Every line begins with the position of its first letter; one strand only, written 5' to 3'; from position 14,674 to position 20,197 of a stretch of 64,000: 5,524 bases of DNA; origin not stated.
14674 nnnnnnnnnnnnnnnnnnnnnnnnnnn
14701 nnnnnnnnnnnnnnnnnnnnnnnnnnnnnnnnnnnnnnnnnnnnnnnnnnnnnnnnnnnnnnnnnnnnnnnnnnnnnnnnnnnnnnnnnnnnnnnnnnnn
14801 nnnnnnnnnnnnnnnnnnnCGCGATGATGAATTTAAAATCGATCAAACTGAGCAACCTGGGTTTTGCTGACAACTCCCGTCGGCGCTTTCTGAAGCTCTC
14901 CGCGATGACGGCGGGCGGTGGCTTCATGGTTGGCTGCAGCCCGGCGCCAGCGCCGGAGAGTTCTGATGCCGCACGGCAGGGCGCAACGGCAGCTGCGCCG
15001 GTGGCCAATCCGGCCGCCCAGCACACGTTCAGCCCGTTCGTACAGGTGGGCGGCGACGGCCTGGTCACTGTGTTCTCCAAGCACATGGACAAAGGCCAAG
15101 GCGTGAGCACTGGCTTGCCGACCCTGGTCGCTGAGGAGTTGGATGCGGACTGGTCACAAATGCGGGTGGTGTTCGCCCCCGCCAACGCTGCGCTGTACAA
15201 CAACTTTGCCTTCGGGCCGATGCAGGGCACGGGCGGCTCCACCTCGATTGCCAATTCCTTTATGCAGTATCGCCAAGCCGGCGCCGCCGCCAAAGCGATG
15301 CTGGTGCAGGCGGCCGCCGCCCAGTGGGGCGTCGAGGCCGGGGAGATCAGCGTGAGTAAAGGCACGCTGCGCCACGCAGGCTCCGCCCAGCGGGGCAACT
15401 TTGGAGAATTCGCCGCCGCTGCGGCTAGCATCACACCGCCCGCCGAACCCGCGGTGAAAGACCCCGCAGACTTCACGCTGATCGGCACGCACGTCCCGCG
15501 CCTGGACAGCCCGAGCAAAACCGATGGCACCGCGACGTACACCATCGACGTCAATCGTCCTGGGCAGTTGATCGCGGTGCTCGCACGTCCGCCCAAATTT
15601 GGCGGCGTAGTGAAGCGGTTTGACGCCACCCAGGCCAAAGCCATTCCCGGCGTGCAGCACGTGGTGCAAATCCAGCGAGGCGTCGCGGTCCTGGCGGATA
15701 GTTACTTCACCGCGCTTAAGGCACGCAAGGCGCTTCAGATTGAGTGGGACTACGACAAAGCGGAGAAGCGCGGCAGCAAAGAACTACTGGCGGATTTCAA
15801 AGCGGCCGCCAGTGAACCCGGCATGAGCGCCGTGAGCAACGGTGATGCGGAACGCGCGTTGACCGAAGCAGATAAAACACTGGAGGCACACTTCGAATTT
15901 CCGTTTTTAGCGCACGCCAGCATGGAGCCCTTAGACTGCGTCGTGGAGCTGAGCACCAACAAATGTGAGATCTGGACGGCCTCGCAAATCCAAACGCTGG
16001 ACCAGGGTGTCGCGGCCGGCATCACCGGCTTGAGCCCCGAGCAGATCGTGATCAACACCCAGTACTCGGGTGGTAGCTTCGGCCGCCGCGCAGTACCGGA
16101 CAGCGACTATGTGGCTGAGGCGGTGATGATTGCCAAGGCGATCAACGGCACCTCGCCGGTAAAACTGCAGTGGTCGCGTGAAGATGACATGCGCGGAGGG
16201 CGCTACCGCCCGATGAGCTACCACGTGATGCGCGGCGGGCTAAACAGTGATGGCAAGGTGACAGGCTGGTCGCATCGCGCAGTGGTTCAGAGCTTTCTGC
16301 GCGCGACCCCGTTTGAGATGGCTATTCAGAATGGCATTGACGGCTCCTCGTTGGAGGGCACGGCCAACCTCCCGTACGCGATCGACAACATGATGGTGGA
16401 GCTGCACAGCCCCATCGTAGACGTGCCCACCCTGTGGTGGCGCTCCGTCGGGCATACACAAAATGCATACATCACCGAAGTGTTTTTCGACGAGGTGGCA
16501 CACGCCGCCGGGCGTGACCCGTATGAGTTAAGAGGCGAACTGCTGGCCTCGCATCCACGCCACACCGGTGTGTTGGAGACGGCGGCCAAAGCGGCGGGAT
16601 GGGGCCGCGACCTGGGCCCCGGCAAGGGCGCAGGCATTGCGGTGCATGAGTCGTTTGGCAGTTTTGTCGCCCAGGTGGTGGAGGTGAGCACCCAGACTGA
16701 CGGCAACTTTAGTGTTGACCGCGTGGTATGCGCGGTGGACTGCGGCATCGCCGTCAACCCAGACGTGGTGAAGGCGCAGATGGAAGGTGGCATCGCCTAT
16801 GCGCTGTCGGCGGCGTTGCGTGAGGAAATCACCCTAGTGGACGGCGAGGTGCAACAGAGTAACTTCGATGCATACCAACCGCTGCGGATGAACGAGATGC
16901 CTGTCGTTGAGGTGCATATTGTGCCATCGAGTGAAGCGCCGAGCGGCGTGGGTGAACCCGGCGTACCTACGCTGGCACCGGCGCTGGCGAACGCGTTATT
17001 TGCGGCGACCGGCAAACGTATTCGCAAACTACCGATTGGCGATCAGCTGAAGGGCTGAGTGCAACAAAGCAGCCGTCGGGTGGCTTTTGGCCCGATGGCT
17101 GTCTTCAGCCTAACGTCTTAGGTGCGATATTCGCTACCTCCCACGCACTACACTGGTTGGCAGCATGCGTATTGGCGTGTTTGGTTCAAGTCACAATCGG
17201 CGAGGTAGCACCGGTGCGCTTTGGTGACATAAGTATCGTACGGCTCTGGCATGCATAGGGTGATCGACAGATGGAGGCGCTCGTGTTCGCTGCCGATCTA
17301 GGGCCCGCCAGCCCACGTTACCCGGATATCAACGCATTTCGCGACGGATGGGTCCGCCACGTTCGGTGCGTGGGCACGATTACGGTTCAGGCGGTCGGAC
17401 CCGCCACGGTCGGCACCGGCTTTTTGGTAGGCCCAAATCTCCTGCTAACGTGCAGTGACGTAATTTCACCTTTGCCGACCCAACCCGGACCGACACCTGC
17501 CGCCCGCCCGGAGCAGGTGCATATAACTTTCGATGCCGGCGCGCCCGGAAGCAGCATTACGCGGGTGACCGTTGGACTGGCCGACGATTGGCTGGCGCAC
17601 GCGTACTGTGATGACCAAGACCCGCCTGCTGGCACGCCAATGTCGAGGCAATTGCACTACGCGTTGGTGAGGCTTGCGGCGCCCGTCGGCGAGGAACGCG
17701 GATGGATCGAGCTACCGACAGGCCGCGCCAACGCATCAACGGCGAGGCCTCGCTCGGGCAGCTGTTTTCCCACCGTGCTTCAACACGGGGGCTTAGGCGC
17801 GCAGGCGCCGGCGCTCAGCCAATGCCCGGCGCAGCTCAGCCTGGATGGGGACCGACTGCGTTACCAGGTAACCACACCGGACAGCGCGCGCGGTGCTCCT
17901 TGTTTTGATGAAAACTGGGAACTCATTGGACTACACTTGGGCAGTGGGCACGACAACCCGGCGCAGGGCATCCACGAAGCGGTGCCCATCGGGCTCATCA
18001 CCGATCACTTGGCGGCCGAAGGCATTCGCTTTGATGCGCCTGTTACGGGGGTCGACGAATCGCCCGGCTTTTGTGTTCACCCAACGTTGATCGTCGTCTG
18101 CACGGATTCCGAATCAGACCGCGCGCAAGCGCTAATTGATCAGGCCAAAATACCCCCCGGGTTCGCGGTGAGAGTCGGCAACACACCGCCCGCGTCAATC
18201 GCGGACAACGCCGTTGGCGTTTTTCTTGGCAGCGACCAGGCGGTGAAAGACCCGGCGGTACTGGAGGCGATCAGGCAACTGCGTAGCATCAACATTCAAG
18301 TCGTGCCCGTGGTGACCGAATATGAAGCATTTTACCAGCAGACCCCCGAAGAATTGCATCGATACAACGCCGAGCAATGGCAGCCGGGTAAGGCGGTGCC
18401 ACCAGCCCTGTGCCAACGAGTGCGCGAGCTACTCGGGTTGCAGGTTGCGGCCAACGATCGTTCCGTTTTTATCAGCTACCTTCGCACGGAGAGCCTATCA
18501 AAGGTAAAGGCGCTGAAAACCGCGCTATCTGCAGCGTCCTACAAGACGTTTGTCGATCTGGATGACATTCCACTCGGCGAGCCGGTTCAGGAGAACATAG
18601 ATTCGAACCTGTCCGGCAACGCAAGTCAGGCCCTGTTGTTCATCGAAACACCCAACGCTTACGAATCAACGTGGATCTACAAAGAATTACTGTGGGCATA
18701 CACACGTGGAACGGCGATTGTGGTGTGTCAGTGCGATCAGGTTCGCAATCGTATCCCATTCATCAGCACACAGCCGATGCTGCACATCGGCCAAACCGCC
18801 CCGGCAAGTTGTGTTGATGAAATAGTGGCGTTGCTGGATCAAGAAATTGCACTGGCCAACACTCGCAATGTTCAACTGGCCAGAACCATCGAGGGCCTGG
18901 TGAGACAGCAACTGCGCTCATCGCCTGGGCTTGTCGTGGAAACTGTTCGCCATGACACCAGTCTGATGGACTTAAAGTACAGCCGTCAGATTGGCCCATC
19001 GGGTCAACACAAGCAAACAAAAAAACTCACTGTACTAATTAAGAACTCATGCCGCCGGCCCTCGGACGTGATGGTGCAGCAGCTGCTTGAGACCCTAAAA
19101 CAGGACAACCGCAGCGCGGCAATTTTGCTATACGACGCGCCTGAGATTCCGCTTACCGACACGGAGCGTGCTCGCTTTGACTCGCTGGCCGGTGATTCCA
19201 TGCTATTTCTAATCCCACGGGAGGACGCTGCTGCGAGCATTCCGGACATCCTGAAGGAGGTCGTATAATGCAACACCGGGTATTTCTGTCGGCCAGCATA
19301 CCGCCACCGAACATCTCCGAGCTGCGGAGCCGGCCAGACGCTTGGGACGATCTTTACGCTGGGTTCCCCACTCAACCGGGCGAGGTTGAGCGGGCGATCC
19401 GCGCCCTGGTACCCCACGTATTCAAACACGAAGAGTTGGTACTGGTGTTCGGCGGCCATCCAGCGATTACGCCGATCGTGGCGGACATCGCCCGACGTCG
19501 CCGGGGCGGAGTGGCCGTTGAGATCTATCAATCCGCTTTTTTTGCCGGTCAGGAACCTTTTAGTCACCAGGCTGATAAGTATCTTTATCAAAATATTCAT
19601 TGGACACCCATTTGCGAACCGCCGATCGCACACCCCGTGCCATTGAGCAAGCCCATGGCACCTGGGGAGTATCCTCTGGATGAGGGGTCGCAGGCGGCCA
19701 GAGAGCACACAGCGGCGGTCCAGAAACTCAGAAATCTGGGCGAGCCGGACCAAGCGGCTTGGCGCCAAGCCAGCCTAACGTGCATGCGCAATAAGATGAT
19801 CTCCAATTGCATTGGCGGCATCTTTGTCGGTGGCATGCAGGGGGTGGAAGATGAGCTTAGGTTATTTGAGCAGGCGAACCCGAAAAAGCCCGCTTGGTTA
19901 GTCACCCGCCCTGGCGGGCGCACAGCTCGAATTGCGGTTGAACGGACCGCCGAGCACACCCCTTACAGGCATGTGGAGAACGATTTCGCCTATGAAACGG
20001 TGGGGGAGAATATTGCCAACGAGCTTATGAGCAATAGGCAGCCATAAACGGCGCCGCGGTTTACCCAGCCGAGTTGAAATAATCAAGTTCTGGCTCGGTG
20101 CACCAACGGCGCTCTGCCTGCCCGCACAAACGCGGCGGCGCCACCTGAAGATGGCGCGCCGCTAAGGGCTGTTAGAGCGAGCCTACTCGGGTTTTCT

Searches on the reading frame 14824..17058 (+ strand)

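Call 4: search_protein_families(library=pfam, proteins=[window:14824-17058:+], max_evalue=0.01)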
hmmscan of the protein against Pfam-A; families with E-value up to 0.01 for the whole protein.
window:14824-17058:+ (744 aa): 3 families
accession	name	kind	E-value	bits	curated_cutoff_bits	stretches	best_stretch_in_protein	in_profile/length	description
PF02738.23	MoCoBD_1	-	4.7e-32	111.5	27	1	337-570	13-240/244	Molybdopterin cofactor-binding domain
PF20256.3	MoCoBD_2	-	9.5e-28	97.9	27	2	611-693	202-283/283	Molybdopterin cofactor-binding domain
PF01315.27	Ald_Xan_dh_C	-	0.004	17.9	31.3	0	235-282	2-49/110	Aldehyde oxidase and xanthine dehydrogenase, a/b hammerhead domain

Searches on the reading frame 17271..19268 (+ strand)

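Call 4: search_protein_families(library=pfam, proteins=[window:17271-19268:+], max_evalue=0.01)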
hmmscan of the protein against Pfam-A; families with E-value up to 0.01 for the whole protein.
window:17271-19268:+ (665 aa): 2 families
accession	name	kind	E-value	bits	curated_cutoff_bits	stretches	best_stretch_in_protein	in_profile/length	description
PF13676.11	TIR_2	-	7.2e-10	39.8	28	1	399-489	1-92/122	TIR domain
PF13365.12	Trypsin_2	-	2.1e-06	29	27.6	1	48-221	1-144/144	Trypsin-like peptidase domain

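Call 56: search_protein_families(library=padloc, proteins=[window:17271-19268:+], max_evalue=0.001)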
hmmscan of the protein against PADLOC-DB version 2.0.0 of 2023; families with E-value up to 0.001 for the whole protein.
window:17271-19268:+ (665 aa): 2 families
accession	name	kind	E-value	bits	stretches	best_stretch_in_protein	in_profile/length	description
PDLC00434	ThsB1|ThsB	-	3.2e-16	57.4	1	311-484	58-224/396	TIR-like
PDLC02012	SAVED5--SAVED_TIR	-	1.7e-08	32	1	398-475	15-90/404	-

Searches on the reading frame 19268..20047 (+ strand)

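Call 4: search_protein_families(library=pfam, proteins=[window:19268-20047:+], max_evalue=0.01)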
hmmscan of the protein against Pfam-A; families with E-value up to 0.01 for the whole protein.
window:19268-20047:+ (259 aa): 1 family
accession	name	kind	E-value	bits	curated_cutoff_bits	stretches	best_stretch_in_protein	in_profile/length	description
PF18180.6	LD_cluster3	-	1.3e-25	90.5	25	2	166-232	87-154/170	SLOG cluster3 family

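Call 56: search_protein_families(library=padloc, proteins=[window:19268-20047:+], max_evalue=0.001)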
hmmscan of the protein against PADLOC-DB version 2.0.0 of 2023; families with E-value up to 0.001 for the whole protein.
window:19268-20047:+ (259 aa): 0 families
